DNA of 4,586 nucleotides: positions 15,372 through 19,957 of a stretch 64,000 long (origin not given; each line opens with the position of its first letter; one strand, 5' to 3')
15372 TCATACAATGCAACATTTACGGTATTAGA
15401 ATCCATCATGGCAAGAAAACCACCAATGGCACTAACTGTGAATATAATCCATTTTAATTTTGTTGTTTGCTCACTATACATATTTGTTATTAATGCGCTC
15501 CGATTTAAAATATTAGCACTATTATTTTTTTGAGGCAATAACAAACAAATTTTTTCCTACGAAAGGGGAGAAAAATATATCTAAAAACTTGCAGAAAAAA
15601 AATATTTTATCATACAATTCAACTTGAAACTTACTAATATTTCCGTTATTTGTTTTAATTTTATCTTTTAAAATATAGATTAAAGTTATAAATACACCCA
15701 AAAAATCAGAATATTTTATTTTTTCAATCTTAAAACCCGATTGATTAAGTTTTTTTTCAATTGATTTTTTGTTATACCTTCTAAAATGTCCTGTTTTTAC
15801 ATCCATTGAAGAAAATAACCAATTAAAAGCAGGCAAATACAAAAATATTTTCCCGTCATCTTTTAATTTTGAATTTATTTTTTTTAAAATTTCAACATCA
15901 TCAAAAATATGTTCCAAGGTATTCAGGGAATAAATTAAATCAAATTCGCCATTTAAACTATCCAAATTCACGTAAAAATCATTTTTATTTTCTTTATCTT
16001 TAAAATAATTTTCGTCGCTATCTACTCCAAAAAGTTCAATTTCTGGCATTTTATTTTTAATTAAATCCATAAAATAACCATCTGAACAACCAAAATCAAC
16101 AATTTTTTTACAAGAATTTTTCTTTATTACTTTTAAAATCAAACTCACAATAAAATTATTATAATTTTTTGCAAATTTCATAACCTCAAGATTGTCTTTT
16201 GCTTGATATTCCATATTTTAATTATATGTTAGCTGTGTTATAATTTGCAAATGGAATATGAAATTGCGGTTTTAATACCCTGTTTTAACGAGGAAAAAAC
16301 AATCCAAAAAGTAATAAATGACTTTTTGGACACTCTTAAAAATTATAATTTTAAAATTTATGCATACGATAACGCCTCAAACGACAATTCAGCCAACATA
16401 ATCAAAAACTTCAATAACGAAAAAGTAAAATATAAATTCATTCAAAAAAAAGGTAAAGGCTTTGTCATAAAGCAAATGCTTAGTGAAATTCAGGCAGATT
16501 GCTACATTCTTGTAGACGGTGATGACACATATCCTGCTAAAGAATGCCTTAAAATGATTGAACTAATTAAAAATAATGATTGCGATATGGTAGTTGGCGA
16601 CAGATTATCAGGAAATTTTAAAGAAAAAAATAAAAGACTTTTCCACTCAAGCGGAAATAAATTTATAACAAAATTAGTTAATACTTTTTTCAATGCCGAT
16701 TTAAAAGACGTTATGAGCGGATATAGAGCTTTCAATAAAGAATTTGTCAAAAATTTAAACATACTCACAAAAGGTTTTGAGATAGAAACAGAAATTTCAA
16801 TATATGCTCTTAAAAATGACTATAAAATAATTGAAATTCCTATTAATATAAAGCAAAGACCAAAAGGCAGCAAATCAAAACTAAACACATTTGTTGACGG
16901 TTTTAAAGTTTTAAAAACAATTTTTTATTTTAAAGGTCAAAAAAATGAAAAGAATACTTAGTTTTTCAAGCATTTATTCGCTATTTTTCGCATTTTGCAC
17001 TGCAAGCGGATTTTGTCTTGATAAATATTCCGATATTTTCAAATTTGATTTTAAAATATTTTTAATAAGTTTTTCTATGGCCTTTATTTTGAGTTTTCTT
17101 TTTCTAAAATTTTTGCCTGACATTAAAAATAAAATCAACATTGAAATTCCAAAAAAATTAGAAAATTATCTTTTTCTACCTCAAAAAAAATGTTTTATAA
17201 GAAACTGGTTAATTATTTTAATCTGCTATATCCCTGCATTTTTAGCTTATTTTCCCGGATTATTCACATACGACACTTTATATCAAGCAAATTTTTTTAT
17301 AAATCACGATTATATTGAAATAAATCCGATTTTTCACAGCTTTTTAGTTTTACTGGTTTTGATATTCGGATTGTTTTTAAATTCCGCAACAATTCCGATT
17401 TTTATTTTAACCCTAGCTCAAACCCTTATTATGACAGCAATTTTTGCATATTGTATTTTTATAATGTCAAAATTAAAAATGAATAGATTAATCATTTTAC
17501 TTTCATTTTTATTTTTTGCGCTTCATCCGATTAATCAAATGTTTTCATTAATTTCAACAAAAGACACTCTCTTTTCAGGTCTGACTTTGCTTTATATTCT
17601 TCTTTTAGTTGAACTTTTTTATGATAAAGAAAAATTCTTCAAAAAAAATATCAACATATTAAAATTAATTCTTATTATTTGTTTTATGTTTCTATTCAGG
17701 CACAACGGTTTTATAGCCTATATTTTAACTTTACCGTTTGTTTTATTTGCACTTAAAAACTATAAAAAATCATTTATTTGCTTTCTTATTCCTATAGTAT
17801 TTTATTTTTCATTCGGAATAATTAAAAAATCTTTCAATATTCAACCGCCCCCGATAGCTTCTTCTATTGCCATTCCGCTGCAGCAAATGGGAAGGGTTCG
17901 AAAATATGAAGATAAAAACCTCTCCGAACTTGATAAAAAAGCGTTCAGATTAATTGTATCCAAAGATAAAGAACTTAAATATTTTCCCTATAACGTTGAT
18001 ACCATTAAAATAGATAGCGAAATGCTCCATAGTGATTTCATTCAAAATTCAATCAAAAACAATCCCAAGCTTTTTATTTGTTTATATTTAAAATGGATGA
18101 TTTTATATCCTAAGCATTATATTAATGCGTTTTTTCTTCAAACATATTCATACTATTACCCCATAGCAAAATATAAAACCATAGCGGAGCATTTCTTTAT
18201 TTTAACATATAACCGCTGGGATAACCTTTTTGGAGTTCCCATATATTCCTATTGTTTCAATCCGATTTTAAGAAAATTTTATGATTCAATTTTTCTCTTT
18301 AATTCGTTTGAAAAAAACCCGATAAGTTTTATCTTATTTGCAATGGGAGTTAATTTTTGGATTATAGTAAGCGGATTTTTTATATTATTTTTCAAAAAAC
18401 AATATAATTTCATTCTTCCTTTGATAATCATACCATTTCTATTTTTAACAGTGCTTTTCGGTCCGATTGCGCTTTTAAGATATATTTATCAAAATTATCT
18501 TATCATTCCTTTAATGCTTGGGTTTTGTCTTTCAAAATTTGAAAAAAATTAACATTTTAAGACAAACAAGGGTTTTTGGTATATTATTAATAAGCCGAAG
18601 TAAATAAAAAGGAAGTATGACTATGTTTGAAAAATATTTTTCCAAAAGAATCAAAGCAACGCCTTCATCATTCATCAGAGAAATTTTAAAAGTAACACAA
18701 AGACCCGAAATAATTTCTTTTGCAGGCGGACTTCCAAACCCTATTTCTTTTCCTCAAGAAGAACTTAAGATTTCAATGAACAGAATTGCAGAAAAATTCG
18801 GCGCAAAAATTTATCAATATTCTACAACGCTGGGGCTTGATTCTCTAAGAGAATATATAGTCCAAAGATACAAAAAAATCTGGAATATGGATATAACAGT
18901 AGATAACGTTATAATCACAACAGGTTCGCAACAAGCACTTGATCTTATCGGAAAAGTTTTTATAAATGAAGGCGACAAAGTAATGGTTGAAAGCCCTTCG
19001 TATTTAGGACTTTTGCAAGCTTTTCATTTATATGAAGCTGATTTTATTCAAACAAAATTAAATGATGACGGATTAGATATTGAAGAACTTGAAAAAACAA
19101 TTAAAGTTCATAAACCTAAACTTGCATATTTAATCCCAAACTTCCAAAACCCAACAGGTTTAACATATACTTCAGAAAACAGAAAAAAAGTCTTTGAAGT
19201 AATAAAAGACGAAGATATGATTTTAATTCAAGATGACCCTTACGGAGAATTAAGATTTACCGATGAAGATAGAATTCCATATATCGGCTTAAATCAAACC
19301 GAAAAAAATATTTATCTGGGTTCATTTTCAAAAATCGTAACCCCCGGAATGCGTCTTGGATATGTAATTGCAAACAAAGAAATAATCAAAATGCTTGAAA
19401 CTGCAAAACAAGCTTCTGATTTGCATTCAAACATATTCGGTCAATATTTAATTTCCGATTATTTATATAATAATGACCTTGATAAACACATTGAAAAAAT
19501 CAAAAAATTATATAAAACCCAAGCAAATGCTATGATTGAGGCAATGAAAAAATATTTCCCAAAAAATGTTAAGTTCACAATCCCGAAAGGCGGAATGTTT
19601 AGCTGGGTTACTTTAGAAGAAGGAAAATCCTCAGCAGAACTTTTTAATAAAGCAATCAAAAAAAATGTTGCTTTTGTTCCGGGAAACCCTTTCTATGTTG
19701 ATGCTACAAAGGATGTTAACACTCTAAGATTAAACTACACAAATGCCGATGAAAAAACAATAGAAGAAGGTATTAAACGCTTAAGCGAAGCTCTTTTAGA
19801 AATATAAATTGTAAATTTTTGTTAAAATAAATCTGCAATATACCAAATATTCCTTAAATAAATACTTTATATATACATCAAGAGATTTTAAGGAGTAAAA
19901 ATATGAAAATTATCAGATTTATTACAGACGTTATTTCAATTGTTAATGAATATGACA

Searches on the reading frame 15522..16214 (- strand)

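Call 38: search_protein_families(library=pfam, proteins=[window:15522-16214:-], max_evalue=0.0001)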
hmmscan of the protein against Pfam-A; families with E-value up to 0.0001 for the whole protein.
window:15522-16214:- (230 aa): 5 families
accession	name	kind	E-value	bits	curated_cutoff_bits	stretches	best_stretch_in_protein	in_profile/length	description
PF13489.12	Methyltransf_23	-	1.2e-15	58.1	27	1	16-164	3-162/164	Methyltransferase domain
PF08242.18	Methyltransf_12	-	5.9e-10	40.2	30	1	39-123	1-98/98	Methyltransferase domain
PF08241.18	Methyltransf_11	-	9.6e-07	29.8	21.2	1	39-124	1-94/95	Methyltransferase domain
PF13649.12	Methyltransf_25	-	2.8e-06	28.3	27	1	38-121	1-97/97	Methyltransferase domain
PF13847.12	Methyltransf_31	-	3.3e-05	24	27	0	34-125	3-109/145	Methyltransferase domain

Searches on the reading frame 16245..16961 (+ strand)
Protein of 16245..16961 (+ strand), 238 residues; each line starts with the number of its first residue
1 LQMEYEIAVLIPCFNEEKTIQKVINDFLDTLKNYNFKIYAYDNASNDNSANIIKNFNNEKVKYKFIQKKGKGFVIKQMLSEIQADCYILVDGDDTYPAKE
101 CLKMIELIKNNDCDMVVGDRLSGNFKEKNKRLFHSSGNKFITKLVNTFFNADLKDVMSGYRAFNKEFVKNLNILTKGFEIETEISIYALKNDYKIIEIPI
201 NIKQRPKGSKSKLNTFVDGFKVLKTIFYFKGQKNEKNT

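Call 39: search_protein_families(library=pfam, proteins=[window:16245-16961:+], max_evalue=0.0001)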
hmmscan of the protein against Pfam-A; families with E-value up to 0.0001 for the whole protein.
window:16245-16961:+ (238 aa): 2 families
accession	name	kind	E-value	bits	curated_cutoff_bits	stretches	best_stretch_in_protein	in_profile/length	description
PF00535.33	Glycos_transf_2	-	9.7e-23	81.4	23.3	1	9-169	2-165/168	Glycosyl transferase family 2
PF13641.12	Glyco_tranf_2_3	-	7e-06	26.6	27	1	7-123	3-126/230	Glycosyltransferase like family 2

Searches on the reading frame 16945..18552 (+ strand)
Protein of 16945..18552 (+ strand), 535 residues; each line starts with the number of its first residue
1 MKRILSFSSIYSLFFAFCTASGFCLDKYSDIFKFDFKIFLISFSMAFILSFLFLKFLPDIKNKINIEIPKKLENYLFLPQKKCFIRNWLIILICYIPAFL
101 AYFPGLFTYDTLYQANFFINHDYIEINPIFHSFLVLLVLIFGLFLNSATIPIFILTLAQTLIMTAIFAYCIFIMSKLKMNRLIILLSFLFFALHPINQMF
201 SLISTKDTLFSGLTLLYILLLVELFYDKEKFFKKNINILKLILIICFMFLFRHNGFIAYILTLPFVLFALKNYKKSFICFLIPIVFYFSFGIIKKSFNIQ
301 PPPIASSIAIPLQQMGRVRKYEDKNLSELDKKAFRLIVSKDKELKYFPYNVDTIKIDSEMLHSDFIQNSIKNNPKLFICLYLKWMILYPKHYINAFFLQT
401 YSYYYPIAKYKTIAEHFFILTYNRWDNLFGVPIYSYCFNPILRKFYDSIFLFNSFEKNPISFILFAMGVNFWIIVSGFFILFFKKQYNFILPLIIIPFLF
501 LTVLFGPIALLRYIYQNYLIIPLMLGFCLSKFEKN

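Call 39: search_protein_families(library=pfam, proteins=[window:16945-18552:+], max_evalue=0.0001)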
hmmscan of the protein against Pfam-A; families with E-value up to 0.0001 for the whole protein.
window:16945-18552:+ (535 aa): 1 family
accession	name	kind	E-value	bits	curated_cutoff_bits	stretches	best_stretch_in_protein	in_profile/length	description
PF19484.4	DUF6020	-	8e-23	81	28.3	1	141-404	200-472/604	Family of unknown function (DUF6020)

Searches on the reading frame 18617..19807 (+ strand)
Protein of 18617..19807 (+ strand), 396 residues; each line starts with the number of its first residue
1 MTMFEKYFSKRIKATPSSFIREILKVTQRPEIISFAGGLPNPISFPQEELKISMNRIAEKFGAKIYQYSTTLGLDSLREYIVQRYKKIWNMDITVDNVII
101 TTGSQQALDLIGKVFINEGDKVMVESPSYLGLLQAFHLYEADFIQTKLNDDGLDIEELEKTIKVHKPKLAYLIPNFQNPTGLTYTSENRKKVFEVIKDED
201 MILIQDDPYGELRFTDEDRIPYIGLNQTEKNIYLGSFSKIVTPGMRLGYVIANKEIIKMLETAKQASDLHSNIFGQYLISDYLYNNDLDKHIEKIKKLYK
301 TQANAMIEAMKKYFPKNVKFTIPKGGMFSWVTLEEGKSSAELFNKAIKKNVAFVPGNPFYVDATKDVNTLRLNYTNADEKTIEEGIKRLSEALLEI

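Call 39: search_protein_families(library=pfam, proteins=[window:18617-19807:+], max_evalue=0.0001)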
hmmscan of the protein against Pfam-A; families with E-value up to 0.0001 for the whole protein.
window:18617-19807:+ (396 aa): 2 families
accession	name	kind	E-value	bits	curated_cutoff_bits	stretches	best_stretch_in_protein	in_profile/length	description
PF00155.27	Aminotran_1_2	-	1.2e-40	140.3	19.7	1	64-389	34-361/361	Aminotransferase class I and II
PF12897.13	Asp_aminotransf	-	1.1e-08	34.8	27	1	118-334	123-350/421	Aspartate amino-transferase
